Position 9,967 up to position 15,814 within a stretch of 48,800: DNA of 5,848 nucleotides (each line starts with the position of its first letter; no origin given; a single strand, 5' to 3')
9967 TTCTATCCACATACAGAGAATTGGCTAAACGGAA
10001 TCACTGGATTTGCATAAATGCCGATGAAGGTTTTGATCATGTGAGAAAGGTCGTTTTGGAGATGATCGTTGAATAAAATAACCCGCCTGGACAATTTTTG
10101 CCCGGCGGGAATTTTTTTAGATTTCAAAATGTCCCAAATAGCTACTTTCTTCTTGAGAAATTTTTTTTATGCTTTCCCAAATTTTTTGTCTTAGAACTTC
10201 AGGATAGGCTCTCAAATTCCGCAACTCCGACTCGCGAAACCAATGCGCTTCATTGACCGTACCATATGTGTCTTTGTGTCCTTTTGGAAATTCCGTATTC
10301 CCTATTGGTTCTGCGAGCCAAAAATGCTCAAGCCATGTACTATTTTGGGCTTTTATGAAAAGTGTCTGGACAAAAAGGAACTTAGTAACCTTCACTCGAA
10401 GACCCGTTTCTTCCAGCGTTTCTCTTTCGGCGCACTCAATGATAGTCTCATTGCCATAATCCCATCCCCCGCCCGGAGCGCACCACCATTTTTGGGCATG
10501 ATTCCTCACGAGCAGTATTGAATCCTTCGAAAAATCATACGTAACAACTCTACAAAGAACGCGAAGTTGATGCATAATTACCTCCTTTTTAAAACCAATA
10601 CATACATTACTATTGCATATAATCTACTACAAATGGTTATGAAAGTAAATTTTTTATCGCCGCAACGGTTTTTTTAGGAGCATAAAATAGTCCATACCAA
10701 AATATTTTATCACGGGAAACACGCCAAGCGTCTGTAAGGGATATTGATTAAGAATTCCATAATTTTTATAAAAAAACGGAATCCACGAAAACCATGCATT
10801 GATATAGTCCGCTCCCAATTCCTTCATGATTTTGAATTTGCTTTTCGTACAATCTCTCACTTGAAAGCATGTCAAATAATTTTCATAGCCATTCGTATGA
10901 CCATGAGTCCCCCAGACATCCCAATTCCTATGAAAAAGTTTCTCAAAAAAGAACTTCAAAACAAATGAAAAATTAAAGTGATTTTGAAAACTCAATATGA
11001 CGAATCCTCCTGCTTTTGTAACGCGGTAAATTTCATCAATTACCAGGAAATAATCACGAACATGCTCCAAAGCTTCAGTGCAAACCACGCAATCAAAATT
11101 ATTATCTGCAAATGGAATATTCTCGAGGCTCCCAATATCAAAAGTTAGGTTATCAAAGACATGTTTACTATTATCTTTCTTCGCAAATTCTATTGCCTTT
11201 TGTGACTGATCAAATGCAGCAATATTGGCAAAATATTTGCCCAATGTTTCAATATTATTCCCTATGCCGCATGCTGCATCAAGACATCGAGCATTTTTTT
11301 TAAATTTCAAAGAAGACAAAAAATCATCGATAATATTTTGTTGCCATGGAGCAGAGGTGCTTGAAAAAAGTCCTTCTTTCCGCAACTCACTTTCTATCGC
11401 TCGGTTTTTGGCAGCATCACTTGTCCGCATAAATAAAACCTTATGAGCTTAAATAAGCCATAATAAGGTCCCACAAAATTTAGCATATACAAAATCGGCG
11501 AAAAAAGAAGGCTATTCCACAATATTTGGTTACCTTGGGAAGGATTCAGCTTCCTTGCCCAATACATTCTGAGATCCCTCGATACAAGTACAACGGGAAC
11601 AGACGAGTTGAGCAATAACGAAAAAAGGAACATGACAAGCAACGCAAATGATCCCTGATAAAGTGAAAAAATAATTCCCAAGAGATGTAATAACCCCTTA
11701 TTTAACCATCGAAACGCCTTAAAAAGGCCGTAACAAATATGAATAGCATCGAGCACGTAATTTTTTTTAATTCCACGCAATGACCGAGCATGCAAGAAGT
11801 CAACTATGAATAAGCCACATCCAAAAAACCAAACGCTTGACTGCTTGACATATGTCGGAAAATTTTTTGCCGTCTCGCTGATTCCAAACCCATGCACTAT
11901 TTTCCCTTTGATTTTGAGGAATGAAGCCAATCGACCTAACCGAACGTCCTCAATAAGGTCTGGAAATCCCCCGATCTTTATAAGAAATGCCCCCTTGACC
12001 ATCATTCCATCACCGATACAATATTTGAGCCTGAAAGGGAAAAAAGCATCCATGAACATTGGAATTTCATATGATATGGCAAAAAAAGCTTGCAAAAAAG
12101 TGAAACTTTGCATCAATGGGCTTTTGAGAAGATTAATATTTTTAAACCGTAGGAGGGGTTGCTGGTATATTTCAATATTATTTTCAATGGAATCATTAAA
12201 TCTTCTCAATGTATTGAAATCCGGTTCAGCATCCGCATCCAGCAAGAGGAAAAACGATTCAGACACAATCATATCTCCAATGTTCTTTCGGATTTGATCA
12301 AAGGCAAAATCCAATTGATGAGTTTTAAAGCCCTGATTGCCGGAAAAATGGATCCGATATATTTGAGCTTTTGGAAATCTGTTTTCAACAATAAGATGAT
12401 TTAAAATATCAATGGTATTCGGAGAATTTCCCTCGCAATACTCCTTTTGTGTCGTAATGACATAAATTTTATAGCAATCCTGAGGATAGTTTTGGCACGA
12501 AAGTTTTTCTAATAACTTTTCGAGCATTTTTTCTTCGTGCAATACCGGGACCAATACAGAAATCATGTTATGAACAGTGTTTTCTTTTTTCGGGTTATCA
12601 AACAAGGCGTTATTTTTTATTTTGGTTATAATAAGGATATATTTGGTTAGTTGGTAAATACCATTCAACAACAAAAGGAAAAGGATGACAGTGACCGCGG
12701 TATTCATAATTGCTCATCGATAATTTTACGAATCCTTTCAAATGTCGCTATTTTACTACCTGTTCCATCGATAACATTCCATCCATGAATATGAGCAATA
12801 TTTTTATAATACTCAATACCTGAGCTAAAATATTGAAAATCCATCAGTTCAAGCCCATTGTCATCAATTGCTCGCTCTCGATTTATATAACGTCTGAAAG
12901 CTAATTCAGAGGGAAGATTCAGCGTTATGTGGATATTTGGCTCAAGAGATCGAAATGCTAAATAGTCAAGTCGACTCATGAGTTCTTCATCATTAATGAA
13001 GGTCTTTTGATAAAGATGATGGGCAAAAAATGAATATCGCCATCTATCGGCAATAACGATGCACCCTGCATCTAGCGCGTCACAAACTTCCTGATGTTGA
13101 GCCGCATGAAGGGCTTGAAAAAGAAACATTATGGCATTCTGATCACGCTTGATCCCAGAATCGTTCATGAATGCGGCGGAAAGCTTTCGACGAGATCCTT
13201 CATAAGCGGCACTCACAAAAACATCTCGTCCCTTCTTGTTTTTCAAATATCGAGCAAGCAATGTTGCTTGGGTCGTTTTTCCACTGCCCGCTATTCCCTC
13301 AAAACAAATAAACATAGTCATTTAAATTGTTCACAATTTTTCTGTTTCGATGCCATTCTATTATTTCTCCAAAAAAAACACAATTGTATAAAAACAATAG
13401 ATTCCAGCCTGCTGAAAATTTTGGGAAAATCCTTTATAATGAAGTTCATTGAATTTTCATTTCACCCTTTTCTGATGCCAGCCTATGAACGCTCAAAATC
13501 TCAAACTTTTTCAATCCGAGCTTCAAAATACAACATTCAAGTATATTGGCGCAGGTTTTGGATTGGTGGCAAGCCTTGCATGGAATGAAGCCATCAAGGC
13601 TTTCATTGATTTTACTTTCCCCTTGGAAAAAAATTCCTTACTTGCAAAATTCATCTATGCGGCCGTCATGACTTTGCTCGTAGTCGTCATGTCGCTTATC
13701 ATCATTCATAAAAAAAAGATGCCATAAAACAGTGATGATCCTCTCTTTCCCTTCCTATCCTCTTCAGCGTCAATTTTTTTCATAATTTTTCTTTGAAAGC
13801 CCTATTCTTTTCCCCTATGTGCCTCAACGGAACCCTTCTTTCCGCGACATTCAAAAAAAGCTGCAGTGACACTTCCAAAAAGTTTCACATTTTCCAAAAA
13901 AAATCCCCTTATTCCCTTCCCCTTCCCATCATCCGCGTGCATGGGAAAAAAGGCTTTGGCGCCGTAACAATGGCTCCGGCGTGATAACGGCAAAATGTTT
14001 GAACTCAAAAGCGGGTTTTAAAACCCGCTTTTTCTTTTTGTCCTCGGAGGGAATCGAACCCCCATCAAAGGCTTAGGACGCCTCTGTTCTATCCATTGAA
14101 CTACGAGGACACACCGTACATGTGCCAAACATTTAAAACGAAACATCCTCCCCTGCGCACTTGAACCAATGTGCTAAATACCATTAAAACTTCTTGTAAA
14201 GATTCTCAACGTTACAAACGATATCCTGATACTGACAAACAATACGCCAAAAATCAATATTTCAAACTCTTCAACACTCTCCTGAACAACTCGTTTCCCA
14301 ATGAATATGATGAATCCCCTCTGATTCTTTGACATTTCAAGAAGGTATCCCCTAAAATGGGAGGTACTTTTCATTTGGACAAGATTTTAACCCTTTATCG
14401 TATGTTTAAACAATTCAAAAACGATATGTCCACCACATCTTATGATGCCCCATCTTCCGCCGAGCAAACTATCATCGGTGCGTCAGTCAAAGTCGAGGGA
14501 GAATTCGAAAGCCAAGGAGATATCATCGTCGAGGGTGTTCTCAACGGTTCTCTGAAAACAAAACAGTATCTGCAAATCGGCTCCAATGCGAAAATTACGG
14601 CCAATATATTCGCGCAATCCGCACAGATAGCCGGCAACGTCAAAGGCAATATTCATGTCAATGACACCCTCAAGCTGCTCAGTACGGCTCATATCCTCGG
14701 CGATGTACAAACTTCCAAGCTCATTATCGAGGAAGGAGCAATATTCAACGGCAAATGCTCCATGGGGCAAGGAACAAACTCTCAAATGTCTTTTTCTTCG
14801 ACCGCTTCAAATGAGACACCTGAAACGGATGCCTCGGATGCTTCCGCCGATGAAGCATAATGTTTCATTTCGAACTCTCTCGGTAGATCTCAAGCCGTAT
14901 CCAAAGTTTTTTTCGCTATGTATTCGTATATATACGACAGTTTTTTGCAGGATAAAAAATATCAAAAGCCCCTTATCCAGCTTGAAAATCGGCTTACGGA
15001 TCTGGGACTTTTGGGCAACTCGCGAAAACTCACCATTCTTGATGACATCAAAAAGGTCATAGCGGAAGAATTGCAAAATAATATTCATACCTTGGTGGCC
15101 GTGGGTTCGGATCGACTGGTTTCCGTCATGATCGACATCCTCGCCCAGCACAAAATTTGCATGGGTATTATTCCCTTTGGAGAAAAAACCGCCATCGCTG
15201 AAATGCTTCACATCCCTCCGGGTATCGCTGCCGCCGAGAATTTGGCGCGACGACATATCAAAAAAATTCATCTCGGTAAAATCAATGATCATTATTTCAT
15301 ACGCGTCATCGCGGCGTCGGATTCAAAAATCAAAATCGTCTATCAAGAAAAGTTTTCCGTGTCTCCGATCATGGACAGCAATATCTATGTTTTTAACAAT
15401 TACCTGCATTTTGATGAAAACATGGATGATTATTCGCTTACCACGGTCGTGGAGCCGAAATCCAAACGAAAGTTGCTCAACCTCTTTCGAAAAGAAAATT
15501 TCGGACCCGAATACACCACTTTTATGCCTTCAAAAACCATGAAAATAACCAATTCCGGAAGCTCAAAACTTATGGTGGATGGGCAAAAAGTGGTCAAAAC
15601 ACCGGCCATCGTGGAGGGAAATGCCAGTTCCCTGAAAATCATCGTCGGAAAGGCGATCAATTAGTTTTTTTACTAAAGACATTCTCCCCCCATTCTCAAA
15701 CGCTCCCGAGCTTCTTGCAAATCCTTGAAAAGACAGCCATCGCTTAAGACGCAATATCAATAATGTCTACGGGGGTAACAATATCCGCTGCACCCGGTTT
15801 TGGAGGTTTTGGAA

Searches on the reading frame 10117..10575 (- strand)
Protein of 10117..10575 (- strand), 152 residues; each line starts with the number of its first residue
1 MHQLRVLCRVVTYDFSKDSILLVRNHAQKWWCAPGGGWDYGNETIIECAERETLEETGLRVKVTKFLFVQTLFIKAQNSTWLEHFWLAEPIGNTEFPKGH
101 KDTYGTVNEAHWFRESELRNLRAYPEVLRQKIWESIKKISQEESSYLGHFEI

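Call 9: search_protein_families(library=pfam, proteins=[window:10117-10575:-], max_evalue=0.001)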
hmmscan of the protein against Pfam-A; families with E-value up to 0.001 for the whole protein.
window:10117-10575:- (152 aa): 1 family
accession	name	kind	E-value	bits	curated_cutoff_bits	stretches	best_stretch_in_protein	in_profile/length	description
PF00293.34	NUDIX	-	2e-15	57.4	21.1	1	10-121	8-121/134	NUDIX domain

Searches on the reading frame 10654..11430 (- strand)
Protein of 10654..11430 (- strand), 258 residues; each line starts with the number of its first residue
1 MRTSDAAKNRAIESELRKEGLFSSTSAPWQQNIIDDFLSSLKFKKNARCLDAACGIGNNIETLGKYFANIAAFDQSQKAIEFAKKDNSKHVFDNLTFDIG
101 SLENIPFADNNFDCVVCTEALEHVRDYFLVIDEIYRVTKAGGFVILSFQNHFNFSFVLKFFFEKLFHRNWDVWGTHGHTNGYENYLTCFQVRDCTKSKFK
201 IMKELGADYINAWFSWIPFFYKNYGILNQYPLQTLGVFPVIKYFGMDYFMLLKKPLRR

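Call 9: search_protein_families(library=pfam, proteins=[window:10654-11430:-], max_evalue=0.001)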
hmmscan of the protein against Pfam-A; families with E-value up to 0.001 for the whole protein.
window:10654-11430:- (258 aa): 9 families
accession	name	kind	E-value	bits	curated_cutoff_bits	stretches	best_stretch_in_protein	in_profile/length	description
PF08241.18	Methyltransf_11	-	4.2e-22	79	21.2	1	50-146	1-95/95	Methyltransferase domain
PF13847.12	Methyltransf_31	-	1.3e-19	70.8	27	1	44-148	2-112/145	Methyltransferase domain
PF13649.12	Methyltransf_25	-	4.2e-18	66.3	27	1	50-142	2-97/97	Methyltransferase domain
PF13489.12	Methyltransf_23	-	7.6e-14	52.2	27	1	37-165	12-128/164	Methyltransferase domain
PF08242.18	Methyltransf_12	-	5e-12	46.8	30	1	50-143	1-97/98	Methyltransferase domain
PF01209.24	Ubie_methyltran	-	1.2e-10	41.6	20.1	1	43-153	45-159/233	ubiE/COQ5 methyltransferase family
PF03848.20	TehB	-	9.6e-07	28.9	20.4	1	35-147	20-134/193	Tellurite resistance protein TehB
PF02353.26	CMAS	-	0.0002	21.2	27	1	30-146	47-164/273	Mycolic acid cyclopropane synthetase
PF07021.18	MetW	-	0.00027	21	21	1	44-151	12-112/193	Methionine biosynthesis protein MetW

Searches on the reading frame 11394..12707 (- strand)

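Call 9: search_protein_families(library=pfam, proteins=[window:11394-12707:-], max_evalue=0.001)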
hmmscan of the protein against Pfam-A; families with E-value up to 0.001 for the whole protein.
window:11394-12707:- (437 aa): 1 family
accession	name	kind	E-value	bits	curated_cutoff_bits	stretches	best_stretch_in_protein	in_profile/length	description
PF13641.12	Glyco_tranf_2_3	-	5.7e-05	23.7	27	1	47-261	2-194/230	Glycosyltransferase like family 2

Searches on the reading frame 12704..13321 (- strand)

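Call 9: search_protein_families(library=pfam, proteins=[window:12704-13321:-], max_evalue=0.001)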
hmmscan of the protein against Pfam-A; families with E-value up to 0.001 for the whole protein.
window:12704-13321:- (205 aa): 4 families
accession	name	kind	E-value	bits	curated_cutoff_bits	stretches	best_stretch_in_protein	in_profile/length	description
PF02223.23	Thymidylate_kin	-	3.4e-15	56.6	27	1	7-191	1-179/185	Thymidylate kinase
PF01712.25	dNK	-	2e-06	28.1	27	1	5-173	1-164/203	Deoxynucleoside kinase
PF00448.28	SRP54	-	0.00054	20.1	22.7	1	4-38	3-36/196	SRP54-type protein, GTPase domain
PF13238.12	AAA_18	-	0.00096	20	29.4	0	5-148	1-111/128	AAA domain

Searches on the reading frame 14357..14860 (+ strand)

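Call 9: search_protein_families(library=pfam, proteins=[window:14357-14860:+], max_evalue=0.001)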
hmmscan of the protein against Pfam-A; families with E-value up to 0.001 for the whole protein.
window:14357-14860:+ (167 aa): 1 family
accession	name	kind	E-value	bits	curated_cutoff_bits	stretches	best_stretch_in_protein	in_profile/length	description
PF04519.19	Bactofilin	-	2.3e-27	95.5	27.9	1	38-134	1-97/98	Polymer-forming cytoskeletal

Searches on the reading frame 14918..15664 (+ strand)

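Call 9: search_protein_families(library=pfam, proteins=[window:14918-15664:+], max_evalue=0.001)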
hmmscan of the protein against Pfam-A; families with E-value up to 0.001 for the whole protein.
window:14918-15664:+ (248 aa): 1 family
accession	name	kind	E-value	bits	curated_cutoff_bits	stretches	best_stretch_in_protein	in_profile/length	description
PF00781.29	DAGK_cat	-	9.5e-07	28.9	23.6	1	39-122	39-125/125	Diacylglycerol kinase catalytic domain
